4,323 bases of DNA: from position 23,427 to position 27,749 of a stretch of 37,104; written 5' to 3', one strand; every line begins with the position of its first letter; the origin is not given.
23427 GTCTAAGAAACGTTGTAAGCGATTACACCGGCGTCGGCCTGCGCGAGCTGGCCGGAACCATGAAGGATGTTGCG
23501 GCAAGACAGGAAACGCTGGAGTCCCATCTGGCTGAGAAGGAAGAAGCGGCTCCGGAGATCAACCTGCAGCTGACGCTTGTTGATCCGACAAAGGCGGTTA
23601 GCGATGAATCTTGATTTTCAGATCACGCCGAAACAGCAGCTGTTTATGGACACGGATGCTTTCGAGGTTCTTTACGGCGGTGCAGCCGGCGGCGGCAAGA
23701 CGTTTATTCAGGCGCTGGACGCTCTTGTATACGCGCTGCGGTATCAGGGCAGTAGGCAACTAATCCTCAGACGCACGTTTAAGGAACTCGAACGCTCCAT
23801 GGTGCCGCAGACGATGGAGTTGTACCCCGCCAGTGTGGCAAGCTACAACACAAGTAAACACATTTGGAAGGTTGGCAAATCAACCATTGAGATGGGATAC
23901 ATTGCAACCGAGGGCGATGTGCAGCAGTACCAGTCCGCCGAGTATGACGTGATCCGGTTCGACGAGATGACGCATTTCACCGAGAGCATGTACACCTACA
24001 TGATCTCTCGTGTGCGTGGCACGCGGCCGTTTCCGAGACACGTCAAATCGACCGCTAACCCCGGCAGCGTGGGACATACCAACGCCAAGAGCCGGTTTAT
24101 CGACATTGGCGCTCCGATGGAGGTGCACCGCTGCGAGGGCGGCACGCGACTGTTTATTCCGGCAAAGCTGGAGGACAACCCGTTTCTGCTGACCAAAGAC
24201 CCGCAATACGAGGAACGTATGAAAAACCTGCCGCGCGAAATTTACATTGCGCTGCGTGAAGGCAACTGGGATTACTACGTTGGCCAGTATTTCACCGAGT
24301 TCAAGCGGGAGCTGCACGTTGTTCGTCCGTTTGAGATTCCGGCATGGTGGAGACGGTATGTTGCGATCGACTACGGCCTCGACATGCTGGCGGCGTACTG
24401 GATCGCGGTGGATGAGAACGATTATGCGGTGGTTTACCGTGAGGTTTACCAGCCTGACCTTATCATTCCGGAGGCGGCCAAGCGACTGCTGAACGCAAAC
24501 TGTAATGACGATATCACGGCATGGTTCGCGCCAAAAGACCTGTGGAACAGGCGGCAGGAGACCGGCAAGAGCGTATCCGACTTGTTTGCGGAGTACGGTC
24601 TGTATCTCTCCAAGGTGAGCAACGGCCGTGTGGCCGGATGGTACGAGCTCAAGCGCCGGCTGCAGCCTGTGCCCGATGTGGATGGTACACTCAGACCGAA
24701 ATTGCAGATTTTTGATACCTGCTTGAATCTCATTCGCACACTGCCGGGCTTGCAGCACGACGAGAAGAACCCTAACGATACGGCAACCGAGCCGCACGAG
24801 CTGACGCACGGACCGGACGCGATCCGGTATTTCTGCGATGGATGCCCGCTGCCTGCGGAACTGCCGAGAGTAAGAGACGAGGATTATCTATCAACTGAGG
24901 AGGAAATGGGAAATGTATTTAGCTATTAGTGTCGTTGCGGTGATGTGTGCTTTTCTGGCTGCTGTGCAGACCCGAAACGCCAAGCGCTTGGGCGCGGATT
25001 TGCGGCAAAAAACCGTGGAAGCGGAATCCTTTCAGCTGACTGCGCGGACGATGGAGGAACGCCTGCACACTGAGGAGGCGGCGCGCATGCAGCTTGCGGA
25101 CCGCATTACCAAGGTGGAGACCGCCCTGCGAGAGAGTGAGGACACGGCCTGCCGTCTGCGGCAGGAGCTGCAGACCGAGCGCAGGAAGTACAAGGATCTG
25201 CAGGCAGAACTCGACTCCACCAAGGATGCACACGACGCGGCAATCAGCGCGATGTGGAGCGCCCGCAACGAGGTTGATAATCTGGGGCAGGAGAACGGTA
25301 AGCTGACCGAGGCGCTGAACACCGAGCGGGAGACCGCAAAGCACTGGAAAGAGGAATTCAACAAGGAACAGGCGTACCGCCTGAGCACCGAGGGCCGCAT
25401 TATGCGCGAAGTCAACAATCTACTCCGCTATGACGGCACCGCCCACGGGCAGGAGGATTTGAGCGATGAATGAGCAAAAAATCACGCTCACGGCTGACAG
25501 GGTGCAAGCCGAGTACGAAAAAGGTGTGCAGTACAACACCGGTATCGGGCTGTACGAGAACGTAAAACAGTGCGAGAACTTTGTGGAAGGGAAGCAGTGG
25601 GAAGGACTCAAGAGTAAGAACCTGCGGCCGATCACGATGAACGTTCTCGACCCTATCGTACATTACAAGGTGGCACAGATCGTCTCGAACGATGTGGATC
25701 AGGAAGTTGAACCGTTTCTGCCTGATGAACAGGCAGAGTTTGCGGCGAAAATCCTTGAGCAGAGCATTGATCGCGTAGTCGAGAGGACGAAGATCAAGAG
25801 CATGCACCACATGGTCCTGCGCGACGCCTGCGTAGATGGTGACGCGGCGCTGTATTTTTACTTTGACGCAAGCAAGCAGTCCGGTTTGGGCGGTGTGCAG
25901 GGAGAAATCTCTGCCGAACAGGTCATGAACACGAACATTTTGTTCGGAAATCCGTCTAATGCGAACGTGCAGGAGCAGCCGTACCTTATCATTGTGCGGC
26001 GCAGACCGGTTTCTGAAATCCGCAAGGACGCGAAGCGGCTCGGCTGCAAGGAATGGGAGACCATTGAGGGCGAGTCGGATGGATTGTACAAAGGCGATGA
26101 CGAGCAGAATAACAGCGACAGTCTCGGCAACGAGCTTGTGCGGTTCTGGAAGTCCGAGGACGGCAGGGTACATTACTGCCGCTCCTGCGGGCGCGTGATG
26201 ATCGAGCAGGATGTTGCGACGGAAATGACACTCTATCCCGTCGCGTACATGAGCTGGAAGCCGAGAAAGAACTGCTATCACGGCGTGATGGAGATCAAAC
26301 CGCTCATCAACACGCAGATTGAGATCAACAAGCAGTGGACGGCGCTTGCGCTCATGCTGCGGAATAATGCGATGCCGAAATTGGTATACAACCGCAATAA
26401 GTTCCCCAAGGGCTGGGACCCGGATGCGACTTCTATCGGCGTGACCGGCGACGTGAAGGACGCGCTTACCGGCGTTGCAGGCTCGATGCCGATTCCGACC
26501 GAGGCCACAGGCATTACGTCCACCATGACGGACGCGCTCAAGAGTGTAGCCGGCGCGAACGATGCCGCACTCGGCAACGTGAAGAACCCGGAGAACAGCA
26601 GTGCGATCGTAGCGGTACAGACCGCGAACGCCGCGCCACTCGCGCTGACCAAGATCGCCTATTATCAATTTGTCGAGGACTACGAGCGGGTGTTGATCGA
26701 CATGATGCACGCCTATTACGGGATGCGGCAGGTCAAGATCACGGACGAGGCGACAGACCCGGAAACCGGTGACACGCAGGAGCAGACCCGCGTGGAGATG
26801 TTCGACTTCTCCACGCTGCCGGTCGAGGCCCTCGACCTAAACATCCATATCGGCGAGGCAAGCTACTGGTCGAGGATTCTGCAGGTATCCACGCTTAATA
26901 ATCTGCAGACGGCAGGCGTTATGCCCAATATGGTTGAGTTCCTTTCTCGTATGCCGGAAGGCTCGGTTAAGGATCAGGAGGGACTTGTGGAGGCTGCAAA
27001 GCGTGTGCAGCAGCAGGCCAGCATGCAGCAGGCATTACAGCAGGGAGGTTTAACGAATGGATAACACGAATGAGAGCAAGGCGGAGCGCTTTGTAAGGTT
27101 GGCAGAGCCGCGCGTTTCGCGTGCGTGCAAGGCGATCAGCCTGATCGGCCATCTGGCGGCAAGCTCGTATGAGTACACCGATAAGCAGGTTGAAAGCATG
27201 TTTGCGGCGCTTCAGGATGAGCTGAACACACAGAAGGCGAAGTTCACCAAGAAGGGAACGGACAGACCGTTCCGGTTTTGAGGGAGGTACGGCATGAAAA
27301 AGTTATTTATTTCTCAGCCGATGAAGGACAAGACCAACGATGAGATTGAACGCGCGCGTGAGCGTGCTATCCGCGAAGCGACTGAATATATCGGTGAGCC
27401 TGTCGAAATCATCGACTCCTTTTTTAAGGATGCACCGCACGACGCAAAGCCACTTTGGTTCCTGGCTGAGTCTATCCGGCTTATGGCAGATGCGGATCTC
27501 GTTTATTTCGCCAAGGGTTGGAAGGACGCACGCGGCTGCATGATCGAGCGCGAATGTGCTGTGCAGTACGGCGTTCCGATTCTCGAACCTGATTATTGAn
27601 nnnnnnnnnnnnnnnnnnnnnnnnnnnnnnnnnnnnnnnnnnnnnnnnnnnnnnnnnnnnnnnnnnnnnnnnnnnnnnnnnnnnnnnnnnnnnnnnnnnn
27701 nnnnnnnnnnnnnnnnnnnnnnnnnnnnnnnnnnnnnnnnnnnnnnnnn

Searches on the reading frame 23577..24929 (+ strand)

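Call 12: search_protein_families(library=phrogs, proteins=[window:23577-24929:+], max_evalue=0.001)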
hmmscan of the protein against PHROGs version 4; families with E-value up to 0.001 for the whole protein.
window:23577-24929:+ (450 aa): 5 families
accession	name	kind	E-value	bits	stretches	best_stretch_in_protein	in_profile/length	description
phrog_979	-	head and packaging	1.9e-39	136.9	2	10-162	148-304/642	terminase large subunit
phrog_2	-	head and packaging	1e-28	101.6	1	12-425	261-594/807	terminase large subunit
phrog_3717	-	head and packaging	1.6e-08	35.3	1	10-275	5-267/277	terminase large subunit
phrog_9526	-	head and packaging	1.2e-07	32.5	1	18-162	13-165/280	terminase large subunit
phrog_5653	-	head and packaging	1.1e-05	26.2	1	230-329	2-105/199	terminase large subunit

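Call 13: search_protein_families(library=pfam, proteins=[window:23577-24929:+], max_evalue=0.001)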
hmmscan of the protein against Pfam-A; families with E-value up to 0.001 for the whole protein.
window:23577-24929:+ (450 aa): 2 families
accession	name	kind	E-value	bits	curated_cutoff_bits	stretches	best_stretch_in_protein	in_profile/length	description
PF03237.21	Terminase_6N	-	5.8e-08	33.1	22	1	33-239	2-208/215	Terminase large subunit, T4likevirus-type, N-terminal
PF04466.19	Terminase_3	-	4.5e-05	23.5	23.2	1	29-223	4-194/201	Phage terminase large subunit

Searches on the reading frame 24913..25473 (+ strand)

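Call 12: search_protein_families(library=phrogs, proteins=[window:24913-25473:+], max_evalue=0.001)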
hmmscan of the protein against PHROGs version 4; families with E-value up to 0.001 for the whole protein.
window:24913-25473:+ (186 aa): 1 family
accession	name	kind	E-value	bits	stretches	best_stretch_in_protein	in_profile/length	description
phrog_739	-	lysis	0.0003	22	0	110-153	18-61/122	Rz-like spanin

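Call 13: search_protein_families(library=pfam, proteins=[window:24913-25473:+], max_evalue=0.001)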
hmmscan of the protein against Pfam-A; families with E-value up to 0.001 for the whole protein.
window:24913-25473:+ (186 aa): 0 families

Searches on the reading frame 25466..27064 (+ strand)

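Call 12: search_protein_families(library=phrogs, proteins=[window:25466-27064:+], max_evalue=0.001)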
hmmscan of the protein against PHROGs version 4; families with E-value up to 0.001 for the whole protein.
window:25466-27064:+ (532 aa): 1 family
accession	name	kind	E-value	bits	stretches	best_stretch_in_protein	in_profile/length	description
phrog_156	-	head and packaging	1.6e-25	90.6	2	208-526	241-572/681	portal protein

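Call 13: search_protein_families(library=pfam, proteins=[window:25466-27064:+], max_evalue=0.001)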
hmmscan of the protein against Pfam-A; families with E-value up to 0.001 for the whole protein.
window:25466-27064:+ (532 aa): 1 family
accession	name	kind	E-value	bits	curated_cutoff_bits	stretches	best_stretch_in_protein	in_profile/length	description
PF16510.12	P22_portal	-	2.4e-11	43.3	26.1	1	211-523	225-564/594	Phage P22-like portal protein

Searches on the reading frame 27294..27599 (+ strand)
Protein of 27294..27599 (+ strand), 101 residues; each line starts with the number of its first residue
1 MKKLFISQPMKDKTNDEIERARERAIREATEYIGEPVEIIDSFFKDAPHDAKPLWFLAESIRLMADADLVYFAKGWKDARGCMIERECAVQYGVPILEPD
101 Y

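Call 12: search_protein_families(library=phrogs, proteins=[window:27294-27599:+], max_evalue=0.001)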
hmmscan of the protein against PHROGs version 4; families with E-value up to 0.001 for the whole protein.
window:27294-27599:+ (101 aa): 2 families
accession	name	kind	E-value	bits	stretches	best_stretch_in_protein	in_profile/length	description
phrog_355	-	DNA, RNA and nucleotide metabolism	9.8e-17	62.2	1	1-99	74-172/249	nucleoside 2-deoxyribosyltransferase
phrog_5781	-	unknown function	2.9e-05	24.7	1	46-97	46-97/220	-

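Call 13: search_protein_families(library=pfam, proteins=[window:27294-27599:+], max_evalue=0.001)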
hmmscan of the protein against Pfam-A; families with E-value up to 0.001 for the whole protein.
window:27294-27599:+ (101 aa): 0 families

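Call 61: search_protein_families(library=pfam, proteins=[window:27294-27599:+], max_evalue=0.1)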
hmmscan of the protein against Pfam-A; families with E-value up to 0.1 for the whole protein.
window:27294-27599:+ (101 aa): 1 family
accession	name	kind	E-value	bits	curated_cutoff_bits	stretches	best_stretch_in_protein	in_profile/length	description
PF14359.12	DUF4406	-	0.0015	19.4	22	1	26-97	27-90/91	Domain of unknown function (DUF4406)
